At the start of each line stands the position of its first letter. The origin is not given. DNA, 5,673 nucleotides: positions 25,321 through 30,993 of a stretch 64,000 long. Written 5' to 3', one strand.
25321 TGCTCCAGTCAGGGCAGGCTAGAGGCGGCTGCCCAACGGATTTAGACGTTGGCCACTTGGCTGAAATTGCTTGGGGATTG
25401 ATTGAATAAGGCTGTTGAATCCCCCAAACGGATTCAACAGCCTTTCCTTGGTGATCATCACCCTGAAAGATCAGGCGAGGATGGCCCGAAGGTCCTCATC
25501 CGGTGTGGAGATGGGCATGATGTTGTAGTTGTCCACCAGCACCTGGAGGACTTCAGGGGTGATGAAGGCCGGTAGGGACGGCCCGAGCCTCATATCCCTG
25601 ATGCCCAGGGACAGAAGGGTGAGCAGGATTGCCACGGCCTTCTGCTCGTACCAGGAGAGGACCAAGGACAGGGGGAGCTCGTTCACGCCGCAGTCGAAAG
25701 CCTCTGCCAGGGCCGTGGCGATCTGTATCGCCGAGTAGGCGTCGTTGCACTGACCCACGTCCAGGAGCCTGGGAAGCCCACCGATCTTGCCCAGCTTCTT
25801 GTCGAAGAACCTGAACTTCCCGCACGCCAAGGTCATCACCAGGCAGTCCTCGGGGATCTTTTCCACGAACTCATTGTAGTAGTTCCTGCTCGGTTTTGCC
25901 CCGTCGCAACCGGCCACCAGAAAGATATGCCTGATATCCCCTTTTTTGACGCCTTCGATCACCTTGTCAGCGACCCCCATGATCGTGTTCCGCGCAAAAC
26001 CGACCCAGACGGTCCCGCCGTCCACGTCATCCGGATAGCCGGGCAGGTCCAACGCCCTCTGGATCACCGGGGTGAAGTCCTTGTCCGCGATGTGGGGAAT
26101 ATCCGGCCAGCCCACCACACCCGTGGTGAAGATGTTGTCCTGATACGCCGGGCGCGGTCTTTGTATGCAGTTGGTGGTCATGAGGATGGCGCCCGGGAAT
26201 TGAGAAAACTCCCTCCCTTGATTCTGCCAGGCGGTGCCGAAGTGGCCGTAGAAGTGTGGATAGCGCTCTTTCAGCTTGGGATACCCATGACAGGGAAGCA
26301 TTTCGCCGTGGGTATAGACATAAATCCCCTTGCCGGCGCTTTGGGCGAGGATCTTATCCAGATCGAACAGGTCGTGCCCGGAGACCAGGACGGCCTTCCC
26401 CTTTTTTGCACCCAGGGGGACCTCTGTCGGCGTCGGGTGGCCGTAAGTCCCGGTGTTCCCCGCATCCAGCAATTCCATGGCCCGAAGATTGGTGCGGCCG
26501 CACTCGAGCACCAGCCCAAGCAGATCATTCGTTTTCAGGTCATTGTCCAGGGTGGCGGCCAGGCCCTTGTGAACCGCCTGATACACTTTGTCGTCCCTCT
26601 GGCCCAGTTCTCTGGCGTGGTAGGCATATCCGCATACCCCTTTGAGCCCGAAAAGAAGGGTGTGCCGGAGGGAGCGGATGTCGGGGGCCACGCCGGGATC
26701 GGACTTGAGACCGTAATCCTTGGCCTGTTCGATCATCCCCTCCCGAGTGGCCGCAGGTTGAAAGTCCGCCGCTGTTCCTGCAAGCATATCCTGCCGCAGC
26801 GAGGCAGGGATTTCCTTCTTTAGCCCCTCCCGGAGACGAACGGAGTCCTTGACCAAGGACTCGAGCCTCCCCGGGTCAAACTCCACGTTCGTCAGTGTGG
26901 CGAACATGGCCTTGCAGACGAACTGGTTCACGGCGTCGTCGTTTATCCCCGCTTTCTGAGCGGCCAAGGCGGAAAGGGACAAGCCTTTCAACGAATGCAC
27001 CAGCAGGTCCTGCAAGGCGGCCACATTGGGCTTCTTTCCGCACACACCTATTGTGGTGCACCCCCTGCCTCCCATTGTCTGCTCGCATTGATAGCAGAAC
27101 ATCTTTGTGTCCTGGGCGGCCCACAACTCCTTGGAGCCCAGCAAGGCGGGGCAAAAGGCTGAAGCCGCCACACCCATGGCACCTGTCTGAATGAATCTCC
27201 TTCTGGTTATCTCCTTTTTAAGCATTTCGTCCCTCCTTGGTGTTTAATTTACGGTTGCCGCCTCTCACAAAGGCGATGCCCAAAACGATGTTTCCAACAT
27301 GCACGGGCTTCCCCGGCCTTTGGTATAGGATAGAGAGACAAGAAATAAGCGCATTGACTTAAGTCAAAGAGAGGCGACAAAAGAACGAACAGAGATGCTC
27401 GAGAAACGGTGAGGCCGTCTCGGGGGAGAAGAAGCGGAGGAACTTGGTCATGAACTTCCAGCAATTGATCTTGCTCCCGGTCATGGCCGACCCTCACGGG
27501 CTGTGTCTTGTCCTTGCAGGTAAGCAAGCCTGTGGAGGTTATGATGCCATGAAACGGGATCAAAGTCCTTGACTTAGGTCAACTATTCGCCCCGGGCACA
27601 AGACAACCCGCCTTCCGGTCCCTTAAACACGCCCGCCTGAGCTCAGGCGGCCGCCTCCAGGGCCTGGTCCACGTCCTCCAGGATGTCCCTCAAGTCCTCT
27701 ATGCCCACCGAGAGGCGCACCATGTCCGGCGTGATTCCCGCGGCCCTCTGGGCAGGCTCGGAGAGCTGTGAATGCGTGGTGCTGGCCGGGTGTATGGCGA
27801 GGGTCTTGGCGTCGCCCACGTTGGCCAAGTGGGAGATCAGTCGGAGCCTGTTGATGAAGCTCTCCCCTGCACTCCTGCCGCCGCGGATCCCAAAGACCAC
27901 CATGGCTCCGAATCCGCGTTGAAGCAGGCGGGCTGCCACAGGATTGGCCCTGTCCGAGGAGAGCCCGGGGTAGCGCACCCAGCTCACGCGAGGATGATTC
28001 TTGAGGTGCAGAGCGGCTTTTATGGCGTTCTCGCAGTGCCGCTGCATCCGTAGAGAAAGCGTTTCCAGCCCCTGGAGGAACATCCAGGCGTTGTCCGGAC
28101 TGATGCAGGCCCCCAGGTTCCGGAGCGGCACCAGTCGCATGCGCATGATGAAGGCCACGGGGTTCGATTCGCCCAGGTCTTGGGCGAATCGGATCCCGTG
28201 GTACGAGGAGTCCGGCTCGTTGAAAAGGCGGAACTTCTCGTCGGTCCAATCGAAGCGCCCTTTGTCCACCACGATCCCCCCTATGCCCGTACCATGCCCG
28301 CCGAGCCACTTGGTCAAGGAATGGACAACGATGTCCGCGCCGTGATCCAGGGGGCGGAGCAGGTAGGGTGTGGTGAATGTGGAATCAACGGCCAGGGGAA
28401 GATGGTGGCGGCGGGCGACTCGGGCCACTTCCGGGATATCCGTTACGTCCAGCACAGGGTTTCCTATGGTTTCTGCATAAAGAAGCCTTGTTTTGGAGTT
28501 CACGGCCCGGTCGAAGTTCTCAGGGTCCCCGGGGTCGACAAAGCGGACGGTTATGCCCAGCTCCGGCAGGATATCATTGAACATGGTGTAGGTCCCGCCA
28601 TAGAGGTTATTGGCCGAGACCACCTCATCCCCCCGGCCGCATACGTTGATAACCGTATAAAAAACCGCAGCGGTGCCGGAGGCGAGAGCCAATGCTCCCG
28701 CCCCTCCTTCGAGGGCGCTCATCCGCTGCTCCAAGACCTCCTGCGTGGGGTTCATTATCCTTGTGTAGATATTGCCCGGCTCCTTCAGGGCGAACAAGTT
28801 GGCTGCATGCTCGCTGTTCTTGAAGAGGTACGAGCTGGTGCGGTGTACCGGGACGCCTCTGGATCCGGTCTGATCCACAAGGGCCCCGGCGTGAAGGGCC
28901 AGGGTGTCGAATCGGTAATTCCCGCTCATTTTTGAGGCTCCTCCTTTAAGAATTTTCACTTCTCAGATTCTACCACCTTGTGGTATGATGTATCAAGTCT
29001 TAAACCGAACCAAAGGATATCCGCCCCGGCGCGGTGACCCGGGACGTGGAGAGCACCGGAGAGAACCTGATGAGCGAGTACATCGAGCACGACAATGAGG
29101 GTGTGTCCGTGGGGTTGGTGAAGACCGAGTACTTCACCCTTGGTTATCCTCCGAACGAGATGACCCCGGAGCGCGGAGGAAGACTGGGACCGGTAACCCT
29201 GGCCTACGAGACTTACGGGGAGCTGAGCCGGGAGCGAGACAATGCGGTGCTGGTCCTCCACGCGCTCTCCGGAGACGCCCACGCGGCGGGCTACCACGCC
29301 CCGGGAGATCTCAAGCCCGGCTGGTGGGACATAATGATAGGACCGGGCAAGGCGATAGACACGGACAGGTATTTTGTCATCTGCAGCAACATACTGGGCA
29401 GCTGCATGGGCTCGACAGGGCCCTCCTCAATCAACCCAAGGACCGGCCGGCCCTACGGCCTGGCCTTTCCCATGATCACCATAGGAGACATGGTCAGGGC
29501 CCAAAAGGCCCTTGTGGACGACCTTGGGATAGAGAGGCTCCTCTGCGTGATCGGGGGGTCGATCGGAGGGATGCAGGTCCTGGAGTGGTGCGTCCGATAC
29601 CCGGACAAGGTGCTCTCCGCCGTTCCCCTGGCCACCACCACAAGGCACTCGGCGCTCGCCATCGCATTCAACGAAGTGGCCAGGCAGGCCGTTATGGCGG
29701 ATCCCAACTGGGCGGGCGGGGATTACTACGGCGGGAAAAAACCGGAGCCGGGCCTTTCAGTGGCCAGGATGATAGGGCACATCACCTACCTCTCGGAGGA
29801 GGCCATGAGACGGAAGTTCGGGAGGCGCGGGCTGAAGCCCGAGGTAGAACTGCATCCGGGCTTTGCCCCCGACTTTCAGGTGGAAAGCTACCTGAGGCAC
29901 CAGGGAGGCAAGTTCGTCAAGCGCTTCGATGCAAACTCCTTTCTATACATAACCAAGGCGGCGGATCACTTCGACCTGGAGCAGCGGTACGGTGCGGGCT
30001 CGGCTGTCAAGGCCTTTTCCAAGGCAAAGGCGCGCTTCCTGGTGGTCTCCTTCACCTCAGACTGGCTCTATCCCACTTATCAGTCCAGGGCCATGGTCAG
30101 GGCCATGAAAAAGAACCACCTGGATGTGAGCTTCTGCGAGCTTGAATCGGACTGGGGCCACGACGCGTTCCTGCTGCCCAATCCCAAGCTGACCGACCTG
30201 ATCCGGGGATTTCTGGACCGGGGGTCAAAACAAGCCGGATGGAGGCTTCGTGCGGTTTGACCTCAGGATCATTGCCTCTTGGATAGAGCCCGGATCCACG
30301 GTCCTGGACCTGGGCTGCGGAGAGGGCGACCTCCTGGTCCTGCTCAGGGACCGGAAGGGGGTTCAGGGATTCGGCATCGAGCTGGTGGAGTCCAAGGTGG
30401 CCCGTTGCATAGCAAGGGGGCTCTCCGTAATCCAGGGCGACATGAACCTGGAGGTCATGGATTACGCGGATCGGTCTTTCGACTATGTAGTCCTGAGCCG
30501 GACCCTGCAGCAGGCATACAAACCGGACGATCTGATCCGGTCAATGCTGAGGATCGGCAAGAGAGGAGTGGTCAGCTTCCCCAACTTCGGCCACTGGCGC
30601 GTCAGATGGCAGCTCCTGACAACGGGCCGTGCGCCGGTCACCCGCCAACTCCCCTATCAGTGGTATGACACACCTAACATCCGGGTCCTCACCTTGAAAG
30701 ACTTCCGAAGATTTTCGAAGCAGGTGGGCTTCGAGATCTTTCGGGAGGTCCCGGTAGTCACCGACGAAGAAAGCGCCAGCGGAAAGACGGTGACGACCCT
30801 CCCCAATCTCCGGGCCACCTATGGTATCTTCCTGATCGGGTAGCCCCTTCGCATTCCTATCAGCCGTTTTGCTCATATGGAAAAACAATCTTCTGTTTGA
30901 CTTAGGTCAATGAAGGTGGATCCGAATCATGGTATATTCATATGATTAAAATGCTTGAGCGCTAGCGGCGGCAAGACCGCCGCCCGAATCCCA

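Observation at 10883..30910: Five copies of the 14-bp palindrome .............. define a putative CRP/FNR (HcpR/Dnr-like) regulon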

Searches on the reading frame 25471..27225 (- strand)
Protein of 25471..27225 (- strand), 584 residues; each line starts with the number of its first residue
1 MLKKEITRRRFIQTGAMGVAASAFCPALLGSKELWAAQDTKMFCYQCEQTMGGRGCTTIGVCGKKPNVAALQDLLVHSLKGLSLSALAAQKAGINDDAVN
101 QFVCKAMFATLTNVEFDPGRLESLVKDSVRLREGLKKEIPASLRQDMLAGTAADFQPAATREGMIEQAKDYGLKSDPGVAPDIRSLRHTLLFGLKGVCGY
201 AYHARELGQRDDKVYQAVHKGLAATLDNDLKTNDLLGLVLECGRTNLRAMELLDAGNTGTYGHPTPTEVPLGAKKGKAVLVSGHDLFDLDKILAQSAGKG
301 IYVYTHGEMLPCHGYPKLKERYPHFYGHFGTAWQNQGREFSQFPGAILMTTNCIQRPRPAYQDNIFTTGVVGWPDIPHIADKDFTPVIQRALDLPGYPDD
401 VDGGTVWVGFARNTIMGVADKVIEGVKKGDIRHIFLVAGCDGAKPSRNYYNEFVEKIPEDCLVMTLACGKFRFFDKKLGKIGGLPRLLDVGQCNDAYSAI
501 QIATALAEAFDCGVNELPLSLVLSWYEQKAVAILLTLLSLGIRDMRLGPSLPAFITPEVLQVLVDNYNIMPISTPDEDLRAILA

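Call 8: search_protein_families(library=pfam, proteins=[window:25471-27225:-])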
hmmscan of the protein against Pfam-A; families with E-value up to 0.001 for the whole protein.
window:25471-27225:- (584 aa): 1 family
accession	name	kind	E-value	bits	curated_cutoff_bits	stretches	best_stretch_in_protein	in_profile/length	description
PF03063.25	Prismane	-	3e-161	538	27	1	42-579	1-512/513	Prismane/CO dehydrogenase family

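Call 19: find_encoding_contigs(protein=window:25471-27225:-, flank=10000, max_places=6)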
Protein window:25471-27225:- (584 aa): 4 contigs read that carry it; 1 place shown.
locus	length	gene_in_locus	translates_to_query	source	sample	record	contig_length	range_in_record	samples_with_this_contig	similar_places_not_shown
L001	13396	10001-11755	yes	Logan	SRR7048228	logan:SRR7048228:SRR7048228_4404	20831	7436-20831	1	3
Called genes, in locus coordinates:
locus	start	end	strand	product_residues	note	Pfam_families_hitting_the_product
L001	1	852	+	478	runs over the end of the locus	PF01134:GIDA (weak), PF01262:AlaDh_PNT_C (faint), PF01266:DAO (faint), PF07992:Pyr_redox_2, PF12831:FAD_oxidored (weak), PF13738:Pyr_redox_3, PF00070:Pyr_redox, PF02852:Pyr_redox_dim, +2 more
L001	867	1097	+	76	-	-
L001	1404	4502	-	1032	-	PF00873:ACR_tran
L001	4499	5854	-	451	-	PF25967:RND-MFP_C (weak)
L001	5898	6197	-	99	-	PF20046:DUF6448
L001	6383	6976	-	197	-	PF07021:MetW, PF13489:Methyltransf_23, PF13847:Methyltransf_31, PF08241:Methyltransf_11, PF13649:Methyltransf_25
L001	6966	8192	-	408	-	PF00561:Abhydrolase_1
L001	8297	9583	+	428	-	PF01053:Cys_Met_Meta_PP, PF00155:Aminotran_1_2 (faint), PF01041:DegT_DnrJ_EryC1 (weak)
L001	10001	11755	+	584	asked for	PF03063:Prismane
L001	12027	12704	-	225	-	PF08843:AbiEii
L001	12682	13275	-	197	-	PF13338:AbiEi_4 (weak)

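Call 20: find_related_loci(query=window:25471-27225:-, collection=genome_contigs, flank=10000)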
Query window:25471-27225:- (584 aa) in genome_contigs; peptide patterns used: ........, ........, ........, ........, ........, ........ (x = any residue, [..] = any of these).
599 stretches matched a pattern (row limit reached: there are more); 571 encode a relative of the query (tblastn E <= 1e-3); the best 80 are kept; 80 distinct loci.
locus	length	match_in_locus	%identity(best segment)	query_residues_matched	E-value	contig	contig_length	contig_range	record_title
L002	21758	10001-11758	68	2-584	0e+0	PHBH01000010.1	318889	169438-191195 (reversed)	MAG: Deltaproteobacteria bacterium HGW-Deltaproteobacteria-15 Ig3397_v2_scaffold_148, whole genome shotgun sequence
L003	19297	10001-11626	69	41-583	0e+0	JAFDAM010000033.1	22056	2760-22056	MAG: Deltaproteobacteria bacterium isolate AB_3033_Bin_183 AB_3033_Bin_183_scaffold_3322, whole genome shotgun sequence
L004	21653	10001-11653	69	32-583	0e+0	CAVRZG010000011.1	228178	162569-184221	MAG: uncultured Nitrospiraceae bacterium isolate MFD05942.bin.3.50 genome assembly, contig: contig_42122, whole genome s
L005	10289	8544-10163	69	42-582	0e+0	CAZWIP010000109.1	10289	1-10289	MAG TPA_asm: uncultured Dehalococcoidia bacterium isolate SRP077602_co2_112 genome assembly, contig: NODE_9801_length_10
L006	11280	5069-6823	64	1-583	0e+0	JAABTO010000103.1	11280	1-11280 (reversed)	MAG: Desulfotignum sp. isolate S23.Bin123 Scaffold_6063, whole genome shotgun sequence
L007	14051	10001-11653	68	32-583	0e+0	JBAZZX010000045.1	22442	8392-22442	MAG: Thermodesulfovibrionales bacterium isolate SO_2017_GW3_27 scaffold_1310_c1_OW296A_2017, whole genome shotgun sequen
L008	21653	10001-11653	67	32-583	0e+0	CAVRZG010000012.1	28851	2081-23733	MAG: uncultured Nitrospiraceae bacterium isolate MFD05942.bin.3.50 genome assembly, contig: contig_42123, whole genome s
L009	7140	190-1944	62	1-583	0e+0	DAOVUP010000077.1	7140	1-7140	MAG TPA_asm: Desulfobacteraceae bacterium isolate CSMAG_1682 CSMAG_1682_k141_2477385_length_7140_cov_9.7621, whole genom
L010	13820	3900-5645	61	1-583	0e+0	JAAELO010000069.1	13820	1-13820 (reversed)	MAG: Desulfobacterales bacterium isolate Bpl_7 BplG_CONTIG509222, whole genome shotgun sequence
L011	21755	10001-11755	63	1-583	0e+0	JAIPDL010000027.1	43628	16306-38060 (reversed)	MAG: Desulfotignum sp. isolate Tobar13.5m-G22 Tobar13-5m-C961, whole genome shotgun sequence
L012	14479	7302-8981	66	23-583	0e+0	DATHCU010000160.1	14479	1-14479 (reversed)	MAG TPA_asm: Thermodesulfovibrionales bacterium isolate SMAG_U12375 k141_1195699, whole genome shotgun sequence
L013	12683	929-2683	63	1-583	0e+0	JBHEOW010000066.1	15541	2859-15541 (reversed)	MAG: Desulfotignum sp. isolate S6_bin.51.strict S6_NODE_66, whole genome shotgun sequence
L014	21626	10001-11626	67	41-583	0e+0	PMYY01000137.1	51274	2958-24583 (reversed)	MAG: Nitrospiraceae bacterium isolate fen_1308 73.20110800_E2M.9_contig_3210, whole genome shotgun sequence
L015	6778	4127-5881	63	1-583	0e+0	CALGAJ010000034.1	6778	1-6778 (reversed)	MAG TPA_asm: uncultured Desulfotignum sp. isolate SRR7299214_bin.70_CONCOCT_v1.1_MAG genome assembly, contig: ERZ782921.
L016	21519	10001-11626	67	41-583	0e+0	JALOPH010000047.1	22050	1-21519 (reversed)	MAG: Desulfobacterales bacterium isolate Prado124 scaffold_2069, whole genome shotgun sequence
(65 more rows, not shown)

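Call 26: search_protein_families(library=ncbifam, proteins=[window:25471-27225:-], max_evalue=0.00001)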
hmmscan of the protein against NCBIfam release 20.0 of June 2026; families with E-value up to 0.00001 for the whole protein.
window:25471-27225:- (584 aa): 3 families
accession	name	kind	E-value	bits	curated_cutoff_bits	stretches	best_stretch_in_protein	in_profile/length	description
NF003658.0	PRK05290.1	equivalog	2e-236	785.9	367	1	42-583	1-544/546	hydroxylamine reductase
TIGR01703.1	hybrid_clust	equivalog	5.1e-221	734.7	360.8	1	42-583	1-522/522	hydroxylamine reductase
TIGR01702.1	CO_DH_cata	equivalog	4.8e-07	28.3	478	0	470-543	494-564/621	anaerobic carbon-monoxide dehydrogenase catalytic subunit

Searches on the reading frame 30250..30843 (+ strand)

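Call 8: search_protein_families(library=pfam, proteins=[window:30250-30843:+])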
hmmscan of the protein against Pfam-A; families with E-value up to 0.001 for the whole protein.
window:30250-30843:+ (197 aa): 7 families
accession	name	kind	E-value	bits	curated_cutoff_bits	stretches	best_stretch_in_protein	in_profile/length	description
PF07021.18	MetW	-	3.1e-72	242.7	21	1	2-196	1-193/193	Methionine biosynthesis protein MetW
PF13847.12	Methyltransf_31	-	7.6e-13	48.8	27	1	13-111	2-110/145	Methyltransferase domain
PF13489.12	Methyltransf_23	-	3e-10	40.5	27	1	11-163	19-161/164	Methyltransferase domain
PF08241.18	Methyltransf_11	-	2.8e-09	37.9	21.2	1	19-106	1-90/95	Methyltransferase domain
PF13649.12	Methyltransf_25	-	3.9e-09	37.5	27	1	18-104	1-94/97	Methyltransferase domain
PF08242.18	Methyltransf_12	-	0.00012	23.2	30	1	19-102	1-91/98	Methyltransferase domain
PF02353.26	CMAS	-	0.0009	19.1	27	0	12-74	60-123/273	Mycolic acid cyclopropane synthetase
